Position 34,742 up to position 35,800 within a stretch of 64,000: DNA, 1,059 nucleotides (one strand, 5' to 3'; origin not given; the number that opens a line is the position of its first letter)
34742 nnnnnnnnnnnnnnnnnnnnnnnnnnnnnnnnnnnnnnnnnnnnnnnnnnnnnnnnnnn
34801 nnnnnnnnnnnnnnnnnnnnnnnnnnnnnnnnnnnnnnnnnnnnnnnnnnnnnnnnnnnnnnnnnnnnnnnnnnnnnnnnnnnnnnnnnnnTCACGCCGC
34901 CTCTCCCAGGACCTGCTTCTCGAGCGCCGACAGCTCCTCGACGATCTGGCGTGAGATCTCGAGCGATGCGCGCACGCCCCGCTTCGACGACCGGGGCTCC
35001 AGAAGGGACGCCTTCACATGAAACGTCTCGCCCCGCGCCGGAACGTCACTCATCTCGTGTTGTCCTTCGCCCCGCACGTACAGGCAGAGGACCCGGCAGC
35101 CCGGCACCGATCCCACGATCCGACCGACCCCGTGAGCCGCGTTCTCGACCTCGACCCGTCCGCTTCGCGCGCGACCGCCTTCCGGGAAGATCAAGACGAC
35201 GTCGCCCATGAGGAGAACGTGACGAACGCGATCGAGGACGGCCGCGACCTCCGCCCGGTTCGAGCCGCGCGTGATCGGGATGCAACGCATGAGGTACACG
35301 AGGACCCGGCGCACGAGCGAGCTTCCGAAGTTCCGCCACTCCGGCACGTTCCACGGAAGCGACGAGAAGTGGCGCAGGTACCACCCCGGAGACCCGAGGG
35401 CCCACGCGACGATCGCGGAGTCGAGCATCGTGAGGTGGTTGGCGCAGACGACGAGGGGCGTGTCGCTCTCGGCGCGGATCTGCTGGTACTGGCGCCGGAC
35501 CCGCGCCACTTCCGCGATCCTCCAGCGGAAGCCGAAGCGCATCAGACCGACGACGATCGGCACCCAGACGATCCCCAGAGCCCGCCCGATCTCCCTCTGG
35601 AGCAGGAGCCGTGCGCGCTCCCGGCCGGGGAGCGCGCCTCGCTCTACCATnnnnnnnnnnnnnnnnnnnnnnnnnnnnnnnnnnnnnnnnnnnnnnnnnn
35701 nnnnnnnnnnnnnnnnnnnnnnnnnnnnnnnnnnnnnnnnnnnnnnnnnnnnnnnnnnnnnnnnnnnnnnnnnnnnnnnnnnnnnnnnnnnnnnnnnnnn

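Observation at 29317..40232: Self-contained type-II-FAS-like operon with its own carboxylase, ACP, PPTase and glycerolipid-type acyltransferase, but no KR or MAT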

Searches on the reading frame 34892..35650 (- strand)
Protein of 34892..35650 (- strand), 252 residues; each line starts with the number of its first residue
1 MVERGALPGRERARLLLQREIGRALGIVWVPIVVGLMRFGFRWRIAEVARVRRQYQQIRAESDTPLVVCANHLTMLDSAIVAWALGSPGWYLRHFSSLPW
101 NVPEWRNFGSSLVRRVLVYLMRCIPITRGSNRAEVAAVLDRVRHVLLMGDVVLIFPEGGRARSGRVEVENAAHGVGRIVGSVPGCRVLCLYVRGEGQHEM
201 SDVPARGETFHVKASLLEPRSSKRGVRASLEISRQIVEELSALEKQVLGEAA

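Call 3: search_protein_families(library=pfam, proteins=[window:34892-35650:-])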
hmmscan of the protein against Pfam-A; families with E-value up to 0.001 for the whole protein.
window:34892-35650:- (252 aa): 1 family
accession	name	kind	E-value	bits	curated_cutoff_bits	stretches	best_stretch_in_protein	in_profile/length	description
PF01553.26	Acyltransferase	-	4.8e-12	46.3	23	1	60-179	10-119/132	Acyltransferase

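Call 4: search_protein_families(library=ncbifam, proteins=[window:34892-35650:-])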
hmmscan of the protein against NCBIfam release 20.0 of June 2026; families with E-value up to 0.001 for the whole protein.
window:34892-35650:- (252 aa): 2 families
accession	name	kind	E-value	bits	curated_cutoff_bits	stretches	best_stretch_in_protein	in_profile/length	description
NF006386.0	PRK08633.1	equivalog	5.2e-08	31.1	1221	1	65-195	442-554/1147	acyl-[ACP]--phospholipid O-acyltransferase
TIGR00530.1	AGP_acyltrn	subfamily_domain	5.6e-07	29.4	102.95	1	58-167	10-107/130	1-acylglycerol-3-phosphate O-acyltransferase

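Call 12: find_homologous_proteins(query=window:34892-35650:-)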
Query window:34892-35650:- (252 aa): 925 proteins with E <= 0.001 among 5272 candidates; the best 120 are listed.
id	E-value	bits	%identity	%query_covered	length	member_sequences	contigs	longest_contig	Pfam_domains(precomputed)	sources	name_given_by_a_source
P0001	4.2e-150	516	94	100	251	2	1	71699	PF01553.27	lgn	-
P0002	2.5e-145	500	90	100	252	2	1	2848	PF01553.27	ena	-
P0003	8.2e-134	463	85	98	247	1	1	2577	PF01553.27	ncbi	-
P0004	1.2e-120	420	73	100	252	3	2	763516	PF01553.27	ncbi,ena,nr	ncbi:MAG: 1-acyl-sn-glycerol-3-phosphate acyltransferase [Candidatus Binatia bacterium]|nr:1-acyl-sn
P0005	6.1e-120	417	72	100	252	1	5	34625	PF01553.27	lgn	-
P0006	9.7e-120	417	73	100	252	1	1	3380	PF01553.27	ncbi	-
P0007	3.3e-117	408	72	98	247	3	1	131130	PF01553.27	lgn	-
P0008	1.4e-115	403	71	100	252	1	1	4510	PF01553.27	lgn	-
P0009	4.3e-113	395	69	100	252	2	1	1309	PF01553.27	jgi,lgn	-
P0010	7.2e-112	391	70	100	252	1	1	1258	PF01553.27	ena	-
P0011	1.3e-109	384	74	90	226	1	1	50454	PF01553.27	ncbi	-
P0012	5.4e-108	378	69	98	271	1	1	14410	PF01553.27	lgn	-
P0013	1.2e-106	374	71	90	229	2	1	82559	PF01553.27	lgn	-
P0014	3.0e-101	356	69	90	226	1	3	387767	PF01553.27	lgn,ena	-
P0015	9.2e-95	335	62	92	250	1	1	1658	PF01553.27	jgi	jgi:1-acyl-sn-glycerol-3-phosphate acyltransferase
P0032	2.3e-91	324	58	92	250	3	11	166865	PF01553.27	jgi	-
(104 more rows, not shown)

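Call 13: find_encoding_contigs(protein=P0004, flank=10000, max_places=2)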
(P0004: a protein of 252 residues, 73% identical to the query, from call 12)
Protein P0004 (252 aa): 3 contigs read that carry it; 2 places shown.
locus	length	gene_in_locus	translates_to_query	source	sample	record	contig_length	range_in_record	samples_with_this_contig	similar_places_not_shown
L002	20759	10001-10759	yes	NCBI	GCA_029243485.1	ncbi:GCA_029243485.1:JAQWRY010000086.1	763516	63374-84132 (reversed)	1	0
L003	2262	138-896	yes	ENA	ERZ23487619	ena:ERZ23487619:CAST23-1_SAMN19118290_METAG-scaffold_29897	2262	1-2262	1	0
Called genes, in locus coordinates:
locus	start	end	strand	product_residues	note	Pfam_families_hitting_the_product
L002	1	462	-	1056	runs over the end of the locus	PF00873:ACR_tran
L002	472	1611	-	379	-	PF25917:BSH_RND (weak), PF25919:BSH_CusB (weak), PF25973:BSH_CzcB (weak), PF25954:Beta-barrel_RND_2 (weak), PF25967:RND-MFP_C (weak), PF25975:CzcB_C (weak), PF25989:YknX_C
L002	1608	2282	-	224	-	PF00440:TetR_N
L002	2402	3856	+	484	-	PF00324:AA_permease, PF13520:AA_permease_2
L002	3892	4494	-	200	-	PF00440:TetR_N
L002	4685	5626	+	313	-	PF00106:adh_short, PF13561:adh_short_C2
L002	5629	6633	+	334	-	PF08545:ACP_syn_III, PF08541:ACP_syn_III_C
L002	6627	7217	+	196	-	PF07977:FabA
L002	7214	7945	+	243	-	PF00106:adh_short, PF01370:Epimerase (weak), PF08659:KR, PF13561:adh_short_C2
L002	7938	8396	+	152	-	PF22817:ApeP-like, PF07977:FabA, PF22818:ApeI-like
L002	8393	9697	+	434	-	PF00109:ketoacyl-synt, PF00108:Thiolase_N (faint), PF02801:Ketoacyl-synt_C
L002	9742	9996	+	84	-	PF00550:PP-binding (weak)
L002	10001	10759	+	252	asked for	PF01553:Acyltransferase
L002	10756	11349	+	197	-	PF01648:ACPS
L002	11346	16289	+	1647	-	PF00289:Biotin_carb_N, PF02222:ATP-grasp, PF02786:CPSase_L_D2, PF07478:Dala_Dala_lig_C, PF02785:Biotin_carb_C, PF00364:Biotin_lipoyl, PF25917:BSH_RND (weak), PF01039:Carboxyl_trans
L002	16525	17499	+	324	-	PF03403:PAF-AH_p_II, PF07224:Chlorophyllase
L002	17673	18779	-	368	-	PF00478:IMPDH (faint), PF03060:NMO, PF01070:FMN_dh (weak)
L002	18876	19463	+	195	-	PF01641:SelR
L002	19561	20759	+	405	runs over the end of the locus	PF01425:Amidase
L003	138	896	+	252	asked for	PF01553:Acyltransferase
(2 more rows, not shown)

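Call 14: find_encoding_contigs(protein=P0032, flank=10000, max_places=2)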
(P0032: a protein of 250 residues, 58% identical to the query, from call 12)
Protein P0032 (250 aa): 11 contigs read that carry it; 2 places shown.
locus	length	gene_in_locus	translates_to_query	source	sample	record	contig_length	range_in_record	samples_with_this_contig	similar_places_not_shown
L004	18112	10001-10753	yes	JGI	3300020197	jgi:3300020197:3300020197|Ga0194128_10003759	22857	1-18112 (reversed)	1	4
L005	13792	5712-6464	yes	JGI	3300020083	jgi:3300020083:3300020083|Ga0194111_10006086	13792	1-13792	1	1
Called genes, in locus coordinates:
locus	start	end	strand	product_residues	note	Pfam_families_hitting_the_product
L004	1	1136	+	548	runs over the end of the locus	PF02776:TPP_enzyme_N, PF00205:TPP_enzyme_M, PF02775:TPP_enzyme_C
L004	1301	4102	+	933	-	PF00929:RNase_T, PF13307:Helicase_C_2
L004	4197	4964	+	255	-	PF00106:adh_short, PF08659:KR, PF13561:adh_short_C2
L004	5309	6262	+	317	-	PF12241:Enoyl_reductase (faint), PF00106:adh_short, PF13561:adh_short_C2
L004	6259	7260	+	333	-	PF08545:ACP_syn_III, PF08541:ACP_syn_III_C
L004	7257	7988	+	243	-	PF00106:adh_short, PF08659:KR, PF23441:SDR (weak), PF13561:adh_short_C2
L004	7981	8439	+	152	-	PF07977:FabA, PF22818:ApeI-like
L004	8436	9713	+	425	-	PF00109:ketoacyl-synt, PF02801:Ketoacyl-synt_C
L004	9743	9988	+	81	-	PF00550:PP-binding (weak)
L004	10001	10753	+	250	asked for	PF01553:Acyltransferase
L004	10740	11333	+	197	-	PF01648:ACPS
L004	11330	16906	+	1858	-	PF00289:Biotin_carb_N, PF02222:ATP-grasp, PF02786:CPSase_L_D2, PF07478:Dala_Dala_lig_C, PF02785:Biotin_carb_C, PF00364:Biotin_lipoyl, PF25917:BSH_RND (weak), PF01039:Carboxyl_trans, +3 more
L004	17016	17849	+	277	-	PF00557:Peptidase_M24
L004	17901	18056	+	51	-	-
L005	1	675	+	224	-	?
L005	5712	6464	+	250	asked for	PF01553:Acyltransferase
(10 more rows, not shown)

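Call 15: find_encoding_contigs(protein=P0001, flank=10000, max_places=2)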
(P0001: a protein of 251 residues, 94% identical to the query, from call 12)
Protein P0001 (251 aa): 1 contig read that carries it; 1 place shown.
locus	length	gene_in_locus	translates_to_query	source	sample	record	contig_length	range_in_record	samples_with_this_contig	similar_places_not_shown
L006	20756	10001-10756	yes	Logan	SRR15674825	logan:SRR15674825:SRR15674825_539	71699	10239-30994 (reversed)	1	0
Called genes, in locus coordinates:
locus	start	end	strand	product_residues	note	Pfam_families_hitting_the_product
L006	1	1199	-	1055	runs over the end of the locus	PF00873:ACR_tran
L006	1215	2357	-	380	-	PF25919:BSH_CusB (faint), PF25917:BSH_RND, PF25973:BSH_CzcB (faint), PF25954:Beta-barrel_RND_2 (weak), PF25975:CzcB_C (weak), PF25989:YknX_C (weak)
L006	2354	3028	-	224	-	PF00440:TetR_N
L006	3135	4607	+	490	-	PF00324:AA_permease, PF13520:AA_permease_2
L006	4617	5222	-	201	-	PF00440:TetR_N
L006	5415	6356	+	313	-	PF00106:adh_short, PF13561:adh_short_C2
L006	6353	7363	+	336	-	PF08545:ACP_syn_III, PF08541:ACP_syn_III_C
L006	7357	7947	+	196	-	PF07977:FabA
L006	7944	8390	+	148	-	PF22817:ApeP-like, PF07977:FabA, PF22818:ApeI-like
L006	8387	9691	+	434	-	PF00109:ketoacyl-synt, PF02801:Ketoacyl-synt_C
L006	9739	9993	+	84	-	PF00550:PP-binding (weak)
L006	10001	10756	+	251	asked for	PF01553:Acyltransferase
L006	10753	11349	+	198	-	PF01648:ACPS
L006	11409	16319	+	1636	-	PF00289:Biotin_carb_N, PF02222:ATP-grasp, PF02786:CPSase_L_D2, PF07478:Dala_Dala_lig_C, PF02785:Biotin_carb_C, PF00364:Biotin_lipoyl, PF25917:BSH_RND (weak), PF01039:Carboxyl_trans, +2 more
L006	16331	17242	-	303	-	PF00296:Bac_luciferase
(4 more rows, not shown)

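Call 16: find_encoding_contigs(protein=P0007, flank=10000, max_places=2)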
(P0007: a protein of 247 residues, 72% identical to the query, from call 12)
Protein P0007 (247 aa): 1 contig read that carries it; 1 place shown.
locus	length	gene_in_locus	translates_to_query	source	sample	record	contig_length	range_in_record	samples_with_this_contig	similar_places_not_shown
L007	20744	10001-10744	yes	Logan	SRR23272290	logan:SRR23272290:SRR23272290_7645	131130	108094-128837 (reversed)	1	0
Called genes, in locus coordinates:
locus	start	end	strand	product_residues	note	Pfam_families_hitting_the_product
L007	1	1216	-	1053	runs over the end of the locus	PF00873:ACR_tran, PF02355:SecD_SecF_C (weak)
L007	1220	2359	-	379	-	PF25917:BSH_RND (weak), PF25919:BSH_CusB (weak), PF25967:RND-MFP_C (faint), PF25973:BSH_CzcB (faint), PF25954:Beta-barrel_RND_2 (weak), PF25975:CzcB_C (weak), PF25989:YknX_C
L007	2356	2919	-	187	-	PF00440:TetR_N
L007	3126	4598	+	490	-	PF13520:AA_permease_2, PF00324:AA_permease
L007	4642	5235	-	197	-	PF00440:TetR_N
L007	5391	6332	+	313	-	PF00106:adh_short, PF08659:KR (faint), PF13561:adh_short_C2 (weak), PF12241:Enoyl_reductase (faint), PF00106:adh_short, PF13561:adh_short_C2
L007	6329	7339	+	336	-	PF08545:ACP_syn_III, PF08541:ACP_syn_III_C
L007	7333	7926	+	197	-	PF07977:FabA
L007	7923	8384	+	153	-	PF22817:ApeP-like, PF07977:FabA, PF22818:ApeI-like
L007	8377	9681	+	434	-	PF00109:ketoacyl-synt, PF02801:Ketoacyl-synt_C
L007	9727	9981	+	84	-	-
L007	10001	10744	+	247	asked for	PF01553:Acyltransferase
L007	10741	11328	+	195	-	PF01648:ACPS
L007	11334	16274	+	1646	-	PF00289:Biotin_carb_N, PF02222:ATP-grasp, PF02786:CPSase_L_D2, PF07478:Dala_Dala_lig_C, PF02785:Biotin_carb_C, PF00364:Biotin_lipoyl, PF01039:Carboxyl_trans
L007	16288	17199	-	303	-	PF00296:Bac_luciferase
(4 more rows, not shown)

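Call 22: find_related_loci(query=A1, collection=genome_contigs, flank=10000)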
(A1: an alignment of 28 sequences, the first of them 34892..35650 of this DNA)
Query A1 (252 aa) in genome_contigs; peptide patterns used: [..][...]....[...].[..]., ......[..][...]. (x = any residue, [..] = any of these).
599 stretches matched a pattern (row limit reached: there are more); 473 encode a relative of the query (tblastn E <= 1e-3); the best 80 are kept; 80 distinct loci.
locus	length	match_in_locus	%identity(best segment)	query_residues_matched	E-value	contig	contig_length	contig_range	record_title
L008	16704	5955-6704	74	1-250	8e-123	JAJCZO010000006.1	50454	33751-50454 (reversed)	MAG: Deltaproteobacteria bacterium isolate OFTM293 OFTM293_5, whole genome shotgun sequence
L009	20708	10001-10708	58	15-250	2e-93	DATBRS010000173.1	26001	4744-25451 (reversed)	MAG TPA_asm: Myxococcota bacterium isolate SMAG_U4135 k141_2075352, whole genome shotgun sequence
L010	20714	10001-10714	60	11-248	3e-93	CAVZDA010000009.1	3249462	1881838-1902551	MAG: uncultured delta proteobacterium isolate MFD00822.bin.2.186 genome assembly, contig: contig_47502, whole genome sho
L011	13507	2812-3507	59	15-246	1e-92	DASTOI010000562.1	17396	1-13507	MAG TPA_asm: Myxococcota bacterium isolate SMAG_U2166 k141_1146413, whole genome shotgun sequence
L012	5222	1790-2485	59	15-246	4e-92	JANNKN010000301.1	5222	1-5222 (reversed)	MAG: Deltaproteobacteria bacterium isolate SOY_4_C_concoct_51 SOY_4_C_k141_479115, whole genome shotgun sequence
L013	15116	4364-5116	54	1-252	7e-90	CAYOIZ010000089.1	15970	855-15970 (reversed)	MAG TPA_asm: uncultured Candidatus Binatia bacterium isolate binchicken_co199_112 genome assembly, contig: NODE_2600_len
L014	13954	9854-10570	57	11-248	6e-90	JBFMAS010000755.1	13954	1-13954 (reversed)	MAG: Thermodesulfobacteriota bacterium isolate MAG144 MAG144_755, whole genome shotgun sequence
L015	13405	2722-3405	56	18-245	7e-89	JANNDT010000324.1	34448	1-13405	MAG: Deltaproteobacteria bacterium isolate OTE_75_metabat_549 OTE_75_k141_4387648, whole genome shotgun sequence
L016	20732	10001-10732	53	7-251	3e-88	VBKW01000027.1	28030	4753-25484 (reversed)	MAG: Deltaproteobacteria bacterium isolate DP_19 14_0903_13_30cm_scaffold_282832, whole genome shotgun sequence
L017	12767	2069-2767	55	18-250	3e-88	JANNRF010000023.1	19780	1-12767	MAG: Deltaproteobacteria bacterium isolate SOY_31_metabat_371 SOY_31_k141_2184763, whole genome shotgun sequence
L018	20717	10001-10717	54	12-250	2e-86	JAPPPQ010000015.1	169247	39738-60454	MAG: Deltaproteobacteria bacterium isolate STY1_bin_8 NODE_4_length_169247_cov_102.392, whole genome shotgun sequence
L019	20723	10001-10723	51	10-250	1e-85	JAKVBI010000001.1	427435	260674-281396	MAG: Myxococcota bacterium isolate ALOHA_ZT_24 ZT-Myxococcota-1_1, whole genome shotgun sequence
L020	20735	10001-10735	53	6-250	3e-85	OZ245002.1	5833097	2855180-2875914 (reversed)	MAG: Myxococcota bacterium isolate 641f811d-2bae-4d89-87bb-445edc559d6d genome assembly, chromosome: 1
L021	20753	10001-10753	54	1-252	3e-85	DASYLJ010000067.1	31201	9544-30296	MAG TPA_asm: Candidatus Binatia bacterium isolate SMAG_U4345 k141_42766, whole genome shotgun sequence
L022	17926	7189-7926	51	3-248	2e-85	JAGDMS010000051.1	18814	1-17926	MAG: Deltaproteobacteria bacterium isolate CTSoil_040 scaffold_916, whole genome shotgun sequence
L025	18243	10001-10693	53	15-245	4e-85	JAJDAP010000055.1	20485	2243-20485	MAG: Deltaproteobacteria bacterium isolate OFTM159 OFTM159_54, whole genome shotgun sequence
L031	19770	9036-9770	52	6-250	1e-83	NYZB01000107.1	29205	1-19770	MAG: Deltaproteobacteria bacterium isolate ARS66 MHASMcontig_410367, whole genome shotgun sequence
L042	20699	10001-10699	56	16-248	2e-80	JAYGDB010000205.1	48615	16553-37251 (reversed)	MAG: Myxococcota bacterium isolate OC6_3000m_MAG_334 OC6_3000m_contig_4343515, whole genome shotgun sequence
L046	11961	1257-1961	53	14-248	4e-79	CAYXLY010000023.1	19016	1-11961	MAG TPA_asm: uncultured Spirochaetaceae bacterium isolate binchicken_co13_458 genome assembly, contig: NODE_4092_length_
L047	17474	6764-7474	55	12-248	3e-79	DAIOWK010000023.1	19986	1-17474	MAG TPA_asm: Myxococcota bacterium isolate CTOTU28693 NODE_1275_length_19986_cov_5.119362, whole genome shotgun sequence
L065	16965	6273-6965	52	18-248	8e-77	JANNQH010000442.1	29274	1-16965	MAG: Deltaproteobacteria bacterium isolate SOY_31_metabat_477 SOY_31_k141_722465, whole genome shotgun sequence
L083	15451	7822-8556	57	2-246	9e-93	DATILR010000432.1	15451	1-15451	MAG TPA_asm: Candidatus Binatus sp. isolate SMAG_U15749 k141_4001707, whole genome shotgun sequence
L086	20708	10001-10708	50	13-248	3e-74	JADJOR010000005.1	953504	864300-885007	MAG: Deltaproteobacteria bacterium isolate Fred_18-Q3-R57-64_BAT3C.701 tig00003248-10-9545810, whole genome shotgun sequ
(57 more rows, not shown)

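Call 36: search_protein_families(library=pfam, proteins=[L010:4032-6875:+, L010:5696-8761:+, L010:6823-8784:+, L010:2402-4048:+, L010:16257-18986:+, L010:785-1570:+, L010:1492-2247:+])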
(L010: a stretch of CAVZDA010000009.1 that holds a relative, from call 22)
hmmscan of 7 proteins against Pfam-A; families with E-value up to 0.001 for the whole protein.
L010:4032-6875:+ (947 aa): 3 families
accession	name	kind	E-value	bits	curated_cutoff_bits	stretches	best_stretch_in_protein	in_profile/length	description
PF13307.12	Helicase_C_2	-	1.1e-26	94.3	25.3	1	762-922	3-169/170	Helicase C-terminal domain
PF00929.31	RNase_T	-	3.8e-17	63.8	24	1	47-199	2-164/164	Exonuclease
PF00270.35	DEAD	-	0.0004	20.6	26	0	300-351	12-61/167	DEAD/DEAH box helicase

L010:5696-8761:+ (1021 aa): 2 families
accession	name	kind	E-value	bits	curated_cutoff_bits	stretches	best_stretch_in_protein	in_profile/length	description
PF00654.25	Voltage_CLC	-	5.4e-74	249.9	24.8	1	493-833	1-345/346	Voltage gated chloride channel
PF00571.33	CBS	-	1.5e-19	70.5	24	2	933-986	3-54/57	CBS domain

L010:6823-8784:+ (653 aa): 0 families

L010:2402-4048:+ (548 aa): 3 families
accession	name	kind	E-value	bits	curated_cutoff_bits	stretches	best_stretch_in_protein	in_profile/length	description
PF02776.23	TPP_enzyme_N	-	8.4e-36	122.8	26.8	1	4-119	2-118/119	Thiamine pyrophosphate enzyme, N-terminal TPP binding domain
PF02775.26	TPP_enzyme_C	-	1.6e-29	103.1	21.9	1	386-534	1-151/151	Thiamine pyrophosphate enzyme, C-terminal TPP binding domain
PF00205.28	TPP_enzyme_M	-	4e-25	88.5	30.4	1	193-314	1-131/137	Thiamine pyrophosphate enzyme, central domain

L010:16257-18986:+ (909 aa): 0 families

L010:785-1570:+ (261 aa): 2 families
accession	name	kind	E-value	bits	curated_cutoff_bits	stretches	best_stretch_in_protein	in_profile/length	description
PF00378.25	ECH_1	-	1.2e-53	182.5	27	1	10-260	3-250/251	Enoyl-CoA hydratase/isomerase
PF16113.10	ECH_2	-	2.6e-30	106.5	27.2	1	14-251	2-239/335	Enoyl-CoA hydratase/isomerase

L010:1492-2247:+ (251 aa): 1 family
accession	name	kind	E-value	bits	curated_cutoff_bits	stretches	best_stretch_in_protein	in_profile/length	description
PF00691.25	OmpA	-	5.9e-19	68.7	27.2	1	147-243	1-98/98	OmpA family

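Call 39: search_protein_families(library=pfam, proteins=[L065:13344-14333:+, L042:18009-19460:+, L046:10763-11961:+, L020:4258-5028:+, L011:9811-10650:+, L025:17393-17857:+, L086:19875-20708:+, L031:2149-2964:+, L042:2138-3139:+, L047:15714-16298:+])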
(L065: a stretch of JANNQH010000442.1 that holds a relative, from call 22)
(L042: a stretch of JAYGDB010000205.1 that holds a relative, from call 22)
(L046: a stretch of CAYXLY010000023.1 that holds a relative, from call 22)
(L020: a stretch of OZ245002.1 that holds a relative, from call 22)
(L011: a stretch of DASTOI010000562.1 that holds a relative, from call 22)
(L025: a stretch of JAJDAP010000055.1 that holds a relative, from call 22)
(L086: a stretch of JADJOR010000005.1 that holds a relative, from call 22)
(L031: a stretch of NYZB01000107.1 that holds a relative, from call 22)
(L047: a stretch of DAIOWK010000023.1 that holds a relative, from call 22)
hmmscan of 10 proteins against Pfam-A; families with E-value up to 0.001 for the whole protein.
L065:13344-14333:+ (329 aa): 1 family
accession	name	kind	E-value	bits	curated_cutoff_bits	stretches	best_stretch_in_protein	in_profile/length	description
PF03279.18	Lip_A_acyltrans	-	1.1e-37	130.2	22.3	1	22-312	22-295/295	Bacterial lipid A biosynthesis acyltransferase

L042:18009-19460:+ (483 aa): 1 family
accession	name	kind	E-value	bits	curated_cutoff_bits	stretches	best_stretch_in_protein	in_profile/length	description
PF04055.27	Radical_SAM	-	2.2e-12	47.9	29.5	1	117-293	1-163/166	Radical SAM superfamily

L046:10763-11961:+ (399 aa): 2 families
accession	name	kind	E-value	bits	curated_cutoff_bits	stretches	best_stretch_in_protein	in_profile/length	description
PF19288.4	CofH_C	-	7.9e-21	74.6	27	1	274-393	3-119/125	CofH/MqnC C-terminal region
PF04055.27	Radical_SAM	-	5.2e-20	72.7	29.5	1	90-265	1-166/166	Radical SAM superfamily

L020:4258-5028:+ (256 aa): 4 families
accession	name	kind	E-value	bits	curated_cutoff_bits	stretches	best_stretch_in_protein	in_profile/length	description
PF13561.12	adh_short_C2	-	4.7e-50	170.8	27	1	13-252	1-234/236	Enoyl-(Acyl carrier protein) reductase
PF00106.31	adh_short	-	4.9e-47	160.4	26.6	1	7-192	1-189/195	short chain dehydrogenase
PF08659.16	KR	-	5.5e-13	49.7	22.6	1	10-167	4-164/180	KR domain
PF23441.1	SDR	-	0.00087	19.2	27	0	124-190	136-199/258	SDR-like rossmann domain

L011:9811-10650:+ (279 aa): 1 family
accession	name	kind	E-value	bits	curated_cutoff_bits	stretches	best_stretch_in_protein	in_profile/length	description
PF00557.29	Peptidase_M24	-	8.5e-53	179.7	23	1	32-263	1-208/208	Metallopeptidase family M24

L025:17393-17857:+ (154 aa): 0 families

L086:19875-20708:+ (278 aa): 0 families

L031:2149-2964:+ (271 aa): 0 families

L042:2138-3139:+ (333 aa): 0 families

L047:15714-16298:+ (194 aa): 0 families

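Call 41: search_solved_structures(query=window:34892-35650:-, max_evalue=0.1)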
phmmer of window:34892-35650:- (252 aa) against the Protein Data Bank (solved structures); distinct sequences matched with E-value up to 0.1: 0.

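Call 59: predict_structure(alignment_id=A1)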
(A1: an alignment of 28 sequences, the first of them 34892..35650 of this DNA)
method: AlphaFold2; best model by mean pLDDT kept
length: 252 residues; sequences in the alignment: 28
mean_pLDDT: 83.6   pTM: 0.84
mean pLDDT of the five models: 83.6, 83.5, 83.0, 82.2, 80.9
residues with pLDDT >= 90: 97; 70-90: 119; 50-70: 32; < 50: 4
segments of 3 or more residues with pLDDT < 50: 1-4
pLDDT, mean of each block of 10 residues (from residue 1): 61 89 86 90 94 95 91 78 92 90 72 77 73 81 92 76 56 81 93 82 86 93 88 92 87 57
secondary structure, 60 per line:
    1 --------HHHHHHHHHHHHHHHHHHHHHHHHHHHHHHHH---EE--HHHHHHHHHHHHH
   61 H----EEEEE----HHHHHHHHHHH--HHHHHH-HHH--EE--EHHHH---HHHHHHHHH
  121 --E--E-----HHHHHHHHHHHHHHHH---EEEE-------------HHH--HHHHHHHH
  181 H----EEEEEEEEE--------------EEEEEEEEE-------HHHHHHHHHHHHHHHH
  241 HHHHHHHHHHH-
elements in order: H9-40 H48-61 E66-70 H75-85 H88-93 H105-108 H112-120 H132-147 E151-154 H173-181 E186-194 E209-217 H225-251

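Call 61: fold_search(model_id=the predicted structure, library=pdb)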
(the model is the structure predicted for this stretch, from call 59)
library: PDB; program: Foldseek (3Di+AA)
matches with E <= 10: 781; with E <= 0.001: 1
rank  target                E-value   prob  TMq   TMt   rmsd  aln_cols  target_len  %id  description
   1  8e4y                  1.3e-05  1.00  0.49  0.21   4.8       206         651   14  Cryo-EM structure of human glycerol-3-phosphate acyltransferase 1 (GPAT1) in complex with 2-oxohexadecyl-CoA (released 2022-12-21)
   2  6olj_A                7.8e-02  0.51  0.33  0.24   9.6       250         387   10  CryoEM structure of PilB from Geobacter metallireducens: C2ccocco conformation (released 2019-11-20)
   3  8dze_A                1.0e-01  0.35  0.31  0.22  11.0       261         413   11  Cryo-EM structure of bundle-forming pilus extension ATPase from E. coli in the presence of AMP-PNP (class-1) (released 2022-10-26)
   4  4yng_E                1.1e-01  0.28  0.21  0.13   8.8       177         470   14  Twinned pyruvate kinase from E. coli in the T-state (released 2015-03-25)
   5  5t7o_A                1.2e-01  0.13  0.19  0.12  12.2       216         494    8  Crystal structure of Trypanosoma cruzi Dihydrofolate Reductase-Thymidylate Synthase in complex with (6S)-5,6,7,8-TETRA (released 2017-09-20)
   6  5t7o_C                1.3e-01  0.14  0.21  0.13  11.8       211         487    9  Crystal structure of Trypanosoma cruzi Dihydrofolate Reductase-Thymidylate Synthase in complex with (6S)-5,6,7,8-TETRA (released 2017-09-20)
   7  6zre_A                1.4e-01  0.08  0.13  0.08  34.6       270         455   12  Deciphering the role of the channel constrictions in the opening mechanism of MexAB-OprM efflux pump from Pseudomonas  (released 2021-07-28)
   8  1wp1_A                1.5e-01  0.08  0.13  0.08  34.6       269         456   12  Crystal structure of the drug-discharge outer membrane protein, OprM (released 2004-11-02)
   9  8eds_A                1.6e-01  0.23  0.21  0.13   9.0       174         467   15  Escherichia coli pyruvate kinase (PykF) P70Q (released 2022-11-16)
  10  3ldg                  1.7e-01  0.09  0.18  0.14  14.7       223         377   11  Crystal structure of SMU.472, a putative methyltransferase complexed with SAH (released 2011-01-19)
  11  5tsg_B                1.8e-01  0.23  0.28  0.21  10.6       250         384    9  PilB from Geobacter metallireducens bound to ADP (released 2017-05-17)
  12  4yng_G                1.9e-01  0.18  0.20  0.13   9.2       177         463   13  Twinned pyruvate kinase from E. coli in the T-state (released 2015-03-25)
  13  7tju_G                2.1e-01  0.07  0.18  0.18  19.7       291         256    9  Yeast ATP synthase F1 region State 1-3binding beta_tight open without exogenous ATP (released 2022-04-20)
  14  8eu4_A                2.3e-01  0.21  0.22  0.14   8.8       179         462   13  Escherichia coli pyruvate kinase A301S (released 2023-01-18)
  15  5c37_C                2.3e-01  0.06  0.13  0.07  17.2       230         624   13  Structure of the beta-ketoacyl reductase domain of human fatty acid synthase bound to a spiro-imidazolone inhibitor (released 2016-06-22)
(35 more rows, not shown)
